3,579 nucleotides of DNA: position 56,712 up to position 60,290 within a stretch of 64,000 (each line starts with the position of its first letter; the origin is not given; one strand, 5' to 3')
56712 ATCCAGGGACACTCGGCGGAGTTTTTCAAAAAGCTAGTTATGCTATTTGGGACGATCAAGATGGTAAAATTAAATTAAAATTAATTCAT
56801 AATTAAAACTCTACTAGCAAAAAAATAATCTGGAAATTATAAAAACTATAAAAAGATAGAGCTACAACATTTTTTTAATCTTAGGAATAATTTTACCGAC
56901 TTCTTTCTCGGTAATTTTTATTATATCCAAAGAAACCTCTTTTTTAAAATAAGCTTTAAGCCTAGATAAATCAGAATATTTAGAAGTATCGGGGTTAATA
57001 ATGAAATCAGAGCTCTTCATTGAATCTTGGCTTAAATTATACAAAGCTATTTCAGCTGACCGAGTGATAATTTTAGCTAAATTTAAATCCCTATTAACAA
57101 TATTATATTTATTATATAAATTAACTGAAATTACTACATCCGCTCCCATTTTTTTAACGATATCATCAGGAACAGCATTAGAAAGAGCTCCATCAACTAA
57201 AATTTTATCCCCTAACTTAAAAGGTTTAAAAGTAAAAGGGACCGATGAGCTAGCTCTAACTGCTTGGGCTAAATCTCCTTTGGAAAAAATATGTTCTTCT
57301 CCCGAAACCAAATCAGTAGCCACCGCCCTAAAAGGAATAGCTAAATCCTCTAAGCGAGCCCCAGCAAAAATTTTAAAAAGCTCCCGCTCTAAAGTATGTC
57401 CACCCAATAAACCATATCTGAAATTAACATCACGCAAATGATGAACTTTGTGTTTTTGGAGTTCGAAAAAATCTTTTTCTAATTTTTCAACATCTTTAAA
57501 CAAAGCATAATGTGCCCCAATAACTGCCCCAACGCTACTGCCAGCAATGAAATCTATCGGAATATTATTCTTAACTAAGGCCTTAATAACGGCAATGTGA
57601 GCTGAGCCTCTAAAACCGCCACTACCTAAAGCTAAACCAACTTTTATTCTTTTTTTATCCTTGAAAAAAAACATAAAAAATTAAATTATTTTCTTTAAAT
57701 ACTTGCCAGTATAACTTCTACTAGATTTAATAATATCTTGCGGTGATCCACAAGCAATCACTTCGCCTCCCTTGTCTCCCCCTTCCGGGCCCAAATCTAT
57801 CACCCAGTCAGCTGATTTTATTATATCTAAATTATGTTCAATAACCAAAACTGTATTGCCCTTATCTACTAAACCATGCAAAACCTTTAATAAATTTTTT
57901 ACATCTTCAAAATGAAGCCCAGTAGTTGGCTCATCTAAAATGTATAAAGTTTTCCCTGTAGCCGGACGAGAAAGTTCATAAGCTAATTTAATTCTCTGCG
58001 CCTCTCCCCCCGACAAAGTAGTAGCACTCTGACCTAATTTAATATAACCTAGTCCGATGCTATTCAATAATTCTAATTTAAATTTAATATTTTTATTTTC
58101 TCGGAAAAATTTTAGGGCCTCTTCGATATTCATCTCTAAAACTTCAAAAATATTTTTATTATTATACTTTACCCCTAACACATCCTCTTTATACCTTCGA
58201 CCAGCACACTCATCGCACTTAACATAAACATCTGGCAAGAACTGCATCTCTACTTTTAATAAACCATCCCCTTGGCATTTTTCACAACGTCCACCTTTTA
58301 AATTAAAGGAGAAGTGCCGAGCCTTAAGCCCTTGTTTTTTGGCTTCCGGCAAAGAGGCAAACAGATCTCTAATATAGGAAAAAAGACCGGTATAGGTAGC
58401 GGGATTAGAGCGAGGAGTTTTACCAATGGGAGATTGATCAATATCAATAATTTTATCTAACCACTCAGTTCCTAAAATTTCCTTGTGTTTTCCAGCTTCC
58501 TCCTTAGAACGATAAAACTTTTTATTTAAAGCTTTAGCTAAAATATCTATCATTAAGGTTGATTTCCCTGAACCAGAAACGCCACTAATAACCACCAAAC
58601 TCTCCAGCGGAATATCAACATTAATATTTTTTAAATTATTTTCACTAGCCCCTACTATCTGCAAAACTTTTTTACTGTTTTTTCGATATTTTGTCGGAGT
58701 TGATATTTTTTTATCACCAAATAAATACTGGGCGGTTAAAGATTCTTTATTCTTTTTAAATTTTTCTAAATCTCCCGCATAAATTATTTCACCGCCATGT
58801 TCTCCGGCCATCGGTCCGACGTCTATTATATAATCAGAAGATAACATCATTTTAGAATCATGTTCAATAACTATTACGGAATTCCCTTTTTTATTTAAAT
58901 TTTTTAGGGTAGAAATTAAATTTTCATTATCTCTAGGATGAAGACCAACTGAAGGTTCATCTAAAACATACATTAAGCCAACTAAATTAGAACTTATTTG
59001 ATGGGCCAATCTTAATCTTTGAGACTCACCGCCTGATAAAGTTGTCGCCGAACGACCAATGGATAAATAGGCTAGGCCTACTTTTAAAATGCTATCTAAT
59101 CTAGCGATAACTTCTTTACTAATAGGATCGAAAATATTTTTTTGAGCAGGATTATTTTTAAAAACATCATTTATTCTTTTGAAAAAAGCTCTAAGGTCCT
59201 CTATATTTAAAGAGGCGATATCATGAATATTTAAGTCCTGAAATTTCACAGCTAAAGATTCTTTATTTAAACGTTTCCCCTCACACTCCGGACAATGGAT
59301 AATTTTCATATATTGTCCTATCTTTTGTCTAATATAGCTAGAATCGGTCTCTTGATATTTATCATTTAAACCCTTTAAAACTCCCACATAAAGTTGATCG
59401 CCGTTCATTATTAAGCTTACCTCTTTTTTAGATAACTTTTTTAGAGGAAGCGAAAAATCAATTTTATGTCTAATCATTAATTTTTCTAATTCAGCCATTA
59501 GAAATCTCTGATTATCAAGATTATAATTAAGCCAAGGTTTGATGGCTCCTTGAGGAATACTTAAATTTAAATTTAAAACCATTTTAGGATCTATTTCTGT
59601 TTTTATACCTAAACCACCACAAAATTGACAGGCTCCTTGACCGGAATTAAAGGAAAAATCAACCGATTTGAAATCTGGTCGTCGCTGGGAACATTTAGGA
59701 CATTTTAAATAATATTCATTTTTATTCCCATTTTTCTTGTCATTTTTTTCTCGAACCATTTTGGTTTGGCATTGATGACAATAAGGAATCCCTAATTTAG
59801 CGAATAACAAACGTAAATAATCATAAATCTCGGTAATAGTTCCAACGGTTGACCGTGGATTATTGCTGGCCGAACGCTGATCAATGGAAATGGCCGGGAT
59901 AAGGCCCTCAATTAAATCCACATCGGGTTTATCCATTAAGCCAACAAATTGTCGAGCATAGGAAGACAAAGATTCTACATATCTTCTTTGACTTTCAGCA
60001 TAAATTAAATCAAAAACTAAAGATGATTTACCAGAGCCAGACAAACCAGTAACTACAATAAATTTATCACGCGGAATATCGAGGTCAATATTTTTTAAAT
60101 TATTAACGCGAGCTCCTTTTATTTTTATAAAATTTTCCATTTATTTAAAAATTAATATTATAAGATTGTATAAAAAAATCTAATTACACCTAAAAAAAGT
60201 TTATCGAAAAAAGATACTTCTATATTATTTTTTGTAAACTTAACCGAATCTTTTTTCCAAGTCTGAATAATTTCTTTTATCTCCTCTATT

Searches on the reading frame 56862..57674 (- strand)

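Call 51: search_protein_families(library=pfam, proteins=[window:56862-57674:-], max_evalue=0.00001)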
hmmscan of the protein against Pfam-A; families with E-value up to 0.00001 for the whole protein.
window:56862-57674:- (270 aa): 1 family
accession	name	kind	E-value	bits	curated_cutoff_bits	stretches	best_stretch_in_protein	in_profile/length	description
PF01734.28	Patatin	-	1.3e-30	107.5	27.7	1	14-169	1-186/191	Patatin-like phospholipase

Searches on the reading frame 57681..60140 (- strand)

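Call 51: search_protein_families(library=pfam, proteins=[window:57681-60140:-], max_evalue=0.00001)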
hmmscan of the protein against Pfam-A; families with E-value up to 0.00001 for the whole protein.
window:57681-60140:- (819 aa): 12 families
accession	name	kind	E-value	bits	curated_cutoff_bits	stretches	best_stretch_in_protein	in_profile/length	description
PF00005.33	ABC_tran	-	6.1e-22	79.1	25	0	671-740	75-137/137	ABC transporter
PF02463.25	SMC_N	-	9.5e-14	51.8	40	0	205-441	110-211/220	RecF/RecN/SMC N terminal domain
PF17755.6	UvrA_DNA-bind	-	6.4e-13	49.4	23.2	1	184-249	1-64/110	UvrA DNA-binding domain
PF13304.12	AAA_21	-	1.4e-09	38.9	27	0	704-754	233-283/304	AAA domain, putative AbiEii toxin, Type IV TA system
PF13191.12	AAA_16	-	6.7e-08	33.6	32.6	0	26-69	25-70/167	AAA ATPase domain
PF13555.12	AAA_29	-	1.7e-07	31.3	27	0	508-530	17-39/61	P-loop containing region of AAA domain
PF03193.22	RsgA_GTPase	-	1.9e-07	31.5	30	0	483-552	77-146/174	RsgA GTPase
PF20720.3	nSTAND3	-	2.4e-06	27.8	27.2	0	514-542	18-46/155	Novel STAND NTPase 3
PF25199.1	nSTAND_NTPase5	-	5.3e-06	26.8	34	0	514-541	42-72/145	Novel STAND NTPase 5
PF13481.12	AAA_25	-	6.2e-06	26.4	27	0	18-48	26-56/195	AAA domain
PF20703.3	nSTAND1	-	6.5e-06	26.5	27.1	0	23-43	31-51/379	Novel STAND NTPase 1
PF13173.12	AAA_14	-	7.2e-06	26.5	27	0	515-548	4-39/129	AAA domain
